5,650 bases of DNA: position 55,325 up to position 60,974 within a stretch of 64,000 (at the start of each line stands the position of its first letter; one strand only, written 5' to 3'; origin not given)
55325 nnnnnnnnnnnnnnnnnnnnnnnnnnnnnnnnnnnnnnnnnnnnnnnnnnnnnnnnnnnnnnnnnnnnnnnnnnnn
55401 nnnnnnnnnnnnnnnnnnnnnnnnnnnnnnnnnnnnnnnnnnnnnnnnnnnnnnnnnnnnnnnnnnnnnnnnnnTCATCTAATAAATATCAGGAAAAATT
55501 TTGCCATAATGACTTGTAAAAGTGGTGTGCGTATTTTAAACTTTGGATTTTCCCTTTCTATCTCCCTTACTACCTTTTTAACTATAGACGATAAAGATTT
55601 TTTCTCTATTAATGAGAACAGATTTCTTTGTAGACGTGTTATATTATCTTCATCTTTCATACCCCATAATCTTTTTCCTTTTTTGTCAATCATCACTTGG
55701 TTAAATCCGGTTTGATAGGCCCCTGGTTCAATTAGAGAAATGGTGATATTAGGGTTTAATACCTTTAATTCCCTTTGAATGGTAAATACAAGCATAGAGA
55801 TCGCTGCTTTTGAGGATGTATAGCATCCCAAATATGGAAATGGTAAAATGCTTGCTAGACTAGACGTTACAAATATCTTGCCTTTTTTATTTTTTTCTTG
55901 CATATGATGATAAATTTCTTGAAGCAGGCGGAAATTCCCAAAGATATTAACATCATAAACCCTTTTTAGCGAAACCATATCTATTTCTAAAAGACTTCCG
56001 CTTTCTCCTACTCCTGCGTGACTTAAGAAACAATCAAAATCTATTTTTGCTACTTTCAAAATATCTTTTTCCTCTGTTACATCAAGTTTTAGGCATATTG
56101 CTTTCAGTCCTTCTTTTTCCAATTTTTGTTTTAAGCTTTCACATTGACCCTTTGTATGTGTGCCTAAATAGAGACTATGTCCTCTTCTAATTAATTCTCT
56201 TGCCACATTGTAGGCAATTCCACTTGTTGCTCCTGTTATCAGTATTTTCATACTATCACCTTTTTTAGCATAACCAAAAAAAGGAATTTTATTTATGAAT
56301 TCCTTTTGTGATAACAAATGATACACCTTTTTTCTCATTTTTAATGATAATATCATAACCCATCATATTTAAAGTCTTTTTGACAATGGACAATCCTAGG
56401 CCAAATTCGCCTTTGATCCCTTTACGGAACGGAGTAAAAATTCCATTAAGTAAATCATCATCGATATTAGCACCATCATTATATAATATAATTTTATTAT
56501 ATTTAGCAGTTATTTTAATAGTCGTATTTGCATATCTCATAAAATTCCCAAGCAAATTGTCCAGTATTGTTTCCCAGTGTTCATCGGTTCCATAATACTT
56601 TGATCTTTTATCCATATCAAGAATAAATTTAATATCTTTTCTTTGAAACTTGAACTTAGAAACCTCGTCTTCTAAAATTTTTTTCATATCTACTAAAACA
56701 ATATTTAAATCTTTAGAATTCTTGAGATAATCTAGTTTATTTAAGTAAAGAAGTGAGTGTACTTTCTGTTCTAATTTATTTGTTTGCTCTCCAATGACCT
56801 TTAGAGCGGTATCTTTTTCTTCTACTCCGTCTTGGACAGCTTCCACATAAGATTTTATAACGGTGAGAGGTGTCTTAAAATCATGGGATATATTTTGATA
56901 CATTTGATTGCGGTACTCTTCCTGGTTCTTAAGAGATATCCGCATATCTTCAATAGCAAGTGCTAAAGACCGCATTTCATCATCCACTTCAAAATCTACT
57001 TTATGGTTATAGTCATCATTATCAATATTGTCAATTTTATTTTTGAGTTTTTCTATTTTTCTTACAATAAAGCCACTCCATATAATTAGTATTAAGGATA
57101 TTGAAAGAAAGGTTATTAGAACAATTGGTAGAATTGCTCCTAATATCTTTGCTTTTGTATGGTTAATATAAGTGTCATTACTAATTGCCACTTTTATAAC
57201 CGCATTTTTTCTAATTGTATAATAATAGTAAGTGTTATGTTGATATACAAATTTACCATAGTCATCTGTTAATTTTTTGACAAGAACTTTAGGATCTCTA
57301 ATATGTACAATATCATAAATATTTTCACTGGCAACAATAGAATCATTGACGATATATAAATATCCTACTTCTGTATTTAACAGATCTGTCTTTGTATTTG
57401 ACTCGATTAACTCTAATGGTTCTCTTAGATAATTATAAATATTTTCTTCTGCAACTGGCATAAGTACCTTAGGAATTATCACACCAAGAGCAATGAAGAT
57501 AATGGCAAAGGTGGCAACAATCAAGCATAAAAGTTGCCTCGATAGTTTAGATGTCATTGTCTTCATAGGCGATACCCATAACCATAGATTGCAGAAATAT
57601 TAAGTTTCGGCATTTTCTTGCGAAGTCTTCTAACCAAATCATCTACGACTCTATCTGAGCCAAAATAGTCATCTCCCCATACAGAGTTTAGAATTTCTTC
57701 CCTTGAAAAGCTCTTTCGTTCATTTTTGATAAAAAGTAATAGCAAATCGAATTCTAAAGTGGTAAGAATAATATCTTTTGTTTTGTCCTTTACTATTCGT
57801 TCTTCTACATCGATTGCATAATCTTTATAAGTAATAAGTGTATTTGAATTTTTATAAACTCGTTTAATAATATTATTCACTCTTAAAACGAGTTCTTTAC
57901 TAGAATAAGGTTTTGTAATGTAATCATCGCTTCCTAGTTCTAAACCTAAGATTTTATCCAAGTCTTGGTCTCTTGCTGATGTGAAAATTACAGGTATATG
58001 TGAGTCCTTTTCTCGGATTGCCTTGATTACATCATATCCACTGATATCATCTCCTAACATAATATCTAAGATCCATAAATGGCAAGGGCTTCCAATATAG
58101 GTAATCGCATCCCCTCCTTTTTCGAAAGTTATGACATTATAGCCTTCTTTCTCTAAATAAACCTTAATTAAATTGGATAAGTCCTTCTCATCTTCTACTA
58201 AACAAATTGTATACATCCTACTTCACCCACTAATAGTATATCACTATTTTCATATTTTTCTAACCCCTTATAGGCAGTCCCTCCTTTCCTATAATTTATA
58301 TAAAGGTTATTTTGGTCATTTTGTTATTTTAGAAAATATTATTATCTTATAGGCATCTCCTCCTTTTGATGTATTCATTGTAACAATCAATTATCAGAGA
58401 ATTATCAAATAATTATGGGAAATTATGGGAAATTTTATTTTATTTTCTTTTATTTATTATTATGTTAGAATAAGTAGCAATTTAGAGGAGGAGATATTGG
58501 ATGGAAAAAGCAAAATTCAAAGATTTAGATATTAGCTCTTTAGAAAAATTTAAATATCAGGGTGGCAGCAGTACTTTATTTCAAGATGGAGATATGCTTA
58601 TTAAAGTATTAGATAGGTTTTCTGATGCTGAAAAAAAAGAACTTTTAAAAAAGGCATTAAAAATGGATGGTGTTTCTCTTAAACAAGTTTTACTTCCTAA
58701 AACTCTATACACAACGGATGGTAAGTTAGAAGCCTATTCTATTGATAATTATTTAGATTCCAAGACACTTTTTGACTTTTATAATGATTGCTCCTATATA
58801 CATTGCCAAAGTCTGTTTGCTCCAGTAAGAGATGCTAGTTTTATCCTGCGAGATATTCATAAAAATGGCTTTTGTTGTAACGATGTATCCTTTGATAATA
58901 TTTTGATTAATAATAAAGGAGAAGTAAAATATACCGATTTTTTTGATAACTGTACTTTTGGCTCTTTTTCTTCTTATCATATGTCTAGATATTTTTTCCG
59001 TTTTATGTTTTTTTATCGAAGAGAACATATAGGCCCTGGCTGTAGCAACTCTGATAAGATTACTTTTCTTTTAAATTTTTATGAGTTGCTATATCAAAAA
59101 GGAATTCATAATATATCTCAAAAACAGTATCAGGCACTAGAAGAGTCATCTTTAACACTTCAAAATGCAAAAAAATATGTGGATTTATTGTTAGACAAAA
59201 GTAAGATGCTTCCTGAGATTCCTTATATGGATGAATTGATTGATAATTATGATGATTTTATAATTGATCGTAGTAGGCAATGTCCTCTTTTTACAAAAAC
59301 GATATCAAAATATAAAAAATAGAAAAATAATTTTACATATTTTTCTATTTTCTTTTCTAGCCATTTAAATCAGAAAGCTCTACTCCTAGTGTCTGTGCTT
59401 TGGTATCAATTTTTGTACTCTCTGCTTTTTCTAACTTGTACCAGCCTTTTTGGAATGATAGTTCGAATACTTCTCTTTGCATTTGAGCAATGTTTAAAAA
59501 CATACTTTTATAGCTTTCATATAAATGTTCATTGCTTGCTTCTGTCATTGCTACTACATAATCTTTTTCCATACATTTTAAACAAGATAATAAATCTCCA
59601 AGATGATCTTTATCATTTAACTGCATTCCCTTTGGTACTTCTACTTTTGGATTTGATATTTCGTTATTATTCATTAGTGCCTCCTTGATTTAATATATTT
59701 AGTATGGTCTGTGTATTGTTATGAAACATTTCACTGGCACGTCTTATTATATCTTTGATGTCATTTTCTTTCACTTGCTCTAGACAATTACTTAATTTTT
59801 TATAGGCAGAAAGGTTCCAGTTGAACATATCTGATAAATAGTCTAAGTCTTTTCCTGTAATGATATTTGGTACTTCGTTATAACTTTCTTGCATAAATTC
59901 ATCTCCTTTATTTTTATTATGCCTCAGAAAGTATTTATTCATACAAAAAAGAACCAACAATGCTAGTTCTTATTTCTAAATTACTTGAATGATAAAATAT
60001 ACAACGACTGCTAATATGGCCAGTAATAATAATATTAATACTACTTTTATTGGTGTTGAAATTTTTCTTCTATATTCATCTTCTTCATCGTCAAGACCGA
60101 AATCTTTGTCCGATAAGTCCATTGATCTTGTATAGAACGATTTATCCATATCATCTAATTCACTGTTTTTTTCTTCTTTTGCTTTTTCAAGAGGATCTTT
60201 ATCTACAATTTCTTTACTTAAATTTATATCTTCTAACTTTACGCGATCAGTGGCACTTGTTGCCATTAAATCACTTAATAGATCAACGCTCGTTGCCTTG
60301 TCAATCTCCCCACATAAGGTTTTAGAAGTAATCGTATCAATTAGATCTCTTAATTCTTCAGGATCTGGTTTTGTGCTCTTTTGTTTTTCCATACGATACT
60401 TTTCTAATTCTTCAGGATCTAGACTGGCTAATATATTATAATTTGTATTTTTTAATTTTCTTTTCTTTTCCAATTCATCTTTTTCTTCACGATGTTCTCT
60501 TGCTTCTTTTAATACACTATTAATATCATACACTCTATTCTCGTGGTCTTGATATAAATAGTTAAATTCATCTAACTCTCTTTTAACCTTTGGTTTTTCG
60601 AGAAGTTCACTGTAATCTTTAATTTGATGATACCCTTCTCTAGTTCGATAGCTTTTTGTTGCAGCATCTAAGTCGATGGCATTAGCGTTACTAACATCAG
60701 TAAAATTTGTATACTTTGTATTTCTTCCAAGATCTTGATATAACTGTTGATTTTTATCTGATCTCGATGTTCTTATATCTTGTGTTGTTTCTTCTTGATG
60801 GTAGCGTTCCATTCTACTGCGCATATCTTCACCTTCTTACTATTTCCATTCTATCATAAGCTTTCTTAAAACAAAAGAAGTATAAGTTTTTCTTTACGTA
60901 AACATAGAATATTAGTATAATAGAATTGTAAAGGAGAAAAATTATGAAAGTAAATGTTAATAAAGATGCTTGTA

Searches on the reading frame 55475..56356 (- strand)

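Call 9: search_protein_families(library=pfam, proteins=[window:55475-56356:-])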
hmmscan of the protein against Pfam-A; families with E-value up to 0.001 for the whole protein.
window:55475-56356:- (293 aa): 4 families
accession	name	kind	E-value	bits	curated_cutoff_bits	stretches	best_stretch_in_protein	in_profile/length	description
PF00106.31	adh_short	-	2.9e-33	115.4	26.6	1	38-221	3-189/195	short chain dehydrogenase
PF13561.12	adh_short_C2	-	7.3e-19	68.7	27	1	42-221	1-183/236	Enoyl-(Acyl carrier protein) reductase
PF08659.16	KR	-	8.7e-07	29.5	22.6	1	38-186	3-156/180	KR domain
PF01370.27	Epimerase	-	0.0002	21.3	20.9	1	38-166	1-115/240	NAD dependent epimerase/dehydratase family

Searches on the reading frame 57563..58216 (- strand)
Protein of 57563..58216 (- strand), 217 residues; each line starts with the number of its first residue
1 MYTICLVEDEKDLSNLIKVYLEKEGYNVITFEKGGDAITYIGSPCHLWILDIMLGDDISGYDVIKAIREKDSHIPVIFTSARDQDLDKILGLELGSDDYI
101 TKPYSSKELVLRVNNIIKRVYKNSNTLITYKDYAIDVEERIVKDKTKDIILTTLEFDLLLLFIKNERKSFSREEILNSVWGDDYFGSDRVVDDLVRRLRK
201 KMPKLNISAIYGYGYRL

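Call 9: search_protein_families(library=pfam, proteins=[window:57563-58216:-])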
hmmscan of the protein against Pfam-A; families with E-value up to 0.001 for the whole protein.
window:57563-58216:- (217 aa): 2 families
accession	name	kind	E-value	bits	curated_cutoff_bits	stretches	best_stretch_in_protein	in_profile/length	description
PF00072.30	Response_reg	-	5.2e-22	78.6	30.2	1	4-113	1-110/111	Response regulator receiver domain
PF00486.34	Trans_reg_C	-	2.6e-20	72.7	26.2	1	147-217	2-77/77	Transcriptional regulatory protein, C terminal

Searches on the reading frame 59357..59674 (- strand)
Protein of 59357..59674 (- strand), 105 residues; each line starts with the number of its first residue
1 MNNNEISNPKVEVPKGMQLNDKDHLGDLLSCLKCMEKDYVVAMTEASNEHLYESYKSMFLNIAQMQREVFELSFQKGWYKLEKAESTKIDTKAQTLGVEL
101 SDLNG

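Call 9: search_protein_families(library=pfam, proteins=[window:59357-59674:-])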
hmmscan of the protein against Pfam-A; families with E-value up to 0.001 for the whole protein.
window:59357-59674:- (105 aa): 1 family
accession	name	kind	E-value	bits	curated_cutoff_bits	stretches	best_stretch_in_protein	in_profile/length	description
PF07875.18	Coat_F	-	1.9e-17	63.7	25.7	1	20-81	1-62/63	Coat F domain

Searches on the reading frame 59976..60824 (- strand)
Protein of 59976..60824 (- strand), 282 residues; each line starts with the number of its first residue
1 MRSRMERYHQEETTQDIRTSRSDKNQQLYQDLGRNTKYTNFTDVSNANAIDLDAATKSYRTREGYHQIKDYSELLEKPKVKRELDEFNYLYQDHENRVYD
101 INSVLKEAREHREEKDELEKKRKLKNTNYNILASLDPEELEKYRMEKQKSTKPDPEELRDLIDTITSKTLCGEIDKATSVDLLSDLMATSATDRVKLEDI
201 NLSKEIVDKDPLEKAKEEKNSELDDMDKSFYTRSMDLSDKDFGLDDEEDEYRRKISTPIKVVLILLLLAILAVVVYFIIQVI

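Call 9: search_protein_families(library=pfam, proteins=[window:59976-60824:-])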
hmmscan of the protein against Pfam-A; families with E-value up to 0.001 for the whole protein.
window:59976-60824:- (282 aa): 0 families

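Call 61: find_encoding_contigs(protein=window:59976-60824:-, flank=10000, max_places=1)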
Protein window:59976-60824:- (282 aa): 13 contigs read that carry it; 1 place shown.
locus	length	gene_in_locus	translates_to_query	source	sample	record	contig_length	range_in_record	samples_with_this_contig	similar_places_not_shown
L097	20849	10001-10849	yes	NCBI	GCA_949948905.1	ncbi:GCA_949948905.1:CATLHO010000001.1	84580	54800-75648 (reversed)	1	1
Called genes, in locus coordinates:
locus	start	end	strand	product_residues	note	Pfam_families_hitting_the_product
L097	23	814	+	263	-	PF09997:DUF2238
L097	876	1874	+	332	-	PF13439:Glyco_transf_4, PF00534:Glycos_transf_1, PF13692:Glyco_trans_1_4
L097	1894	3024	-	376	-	PF01098:FTSW_RODA_SPOVE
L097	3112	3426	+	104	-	-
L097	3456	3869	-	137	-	PF10612:Spore-coat_CotZ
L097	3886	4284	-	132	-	PF10612:Spore-coat_CotZ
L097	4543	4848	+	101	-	PF00367:PTS_EIIB (weak)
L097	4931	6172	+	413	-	PF00512:HisKA (weak), PF02518:HATPase_c, PF13589:HATPase_c_3 (weak), PF14501:HATPase_c_5 (weak)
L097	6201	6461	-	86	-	-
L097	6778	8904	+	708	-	-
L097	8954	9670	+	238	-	PF01479:S4, PF22421:SYY_C-terminal (weak), PF00849:PseudoU_synth_2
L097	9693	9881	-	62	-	PF12837:Fer4_6 (weak), PF12838:Fer4_7 (faint), PF13237:Fer4_10 (faint), PF25160:LdpA_Fe-S-bd (faint), PF00037:Fer4 (weak), PF13459:Fer4_15, PF13370:Fer4_13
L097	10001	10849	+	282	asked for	-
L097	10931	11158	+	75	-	-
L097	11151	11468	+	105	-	PF07875:Coat_F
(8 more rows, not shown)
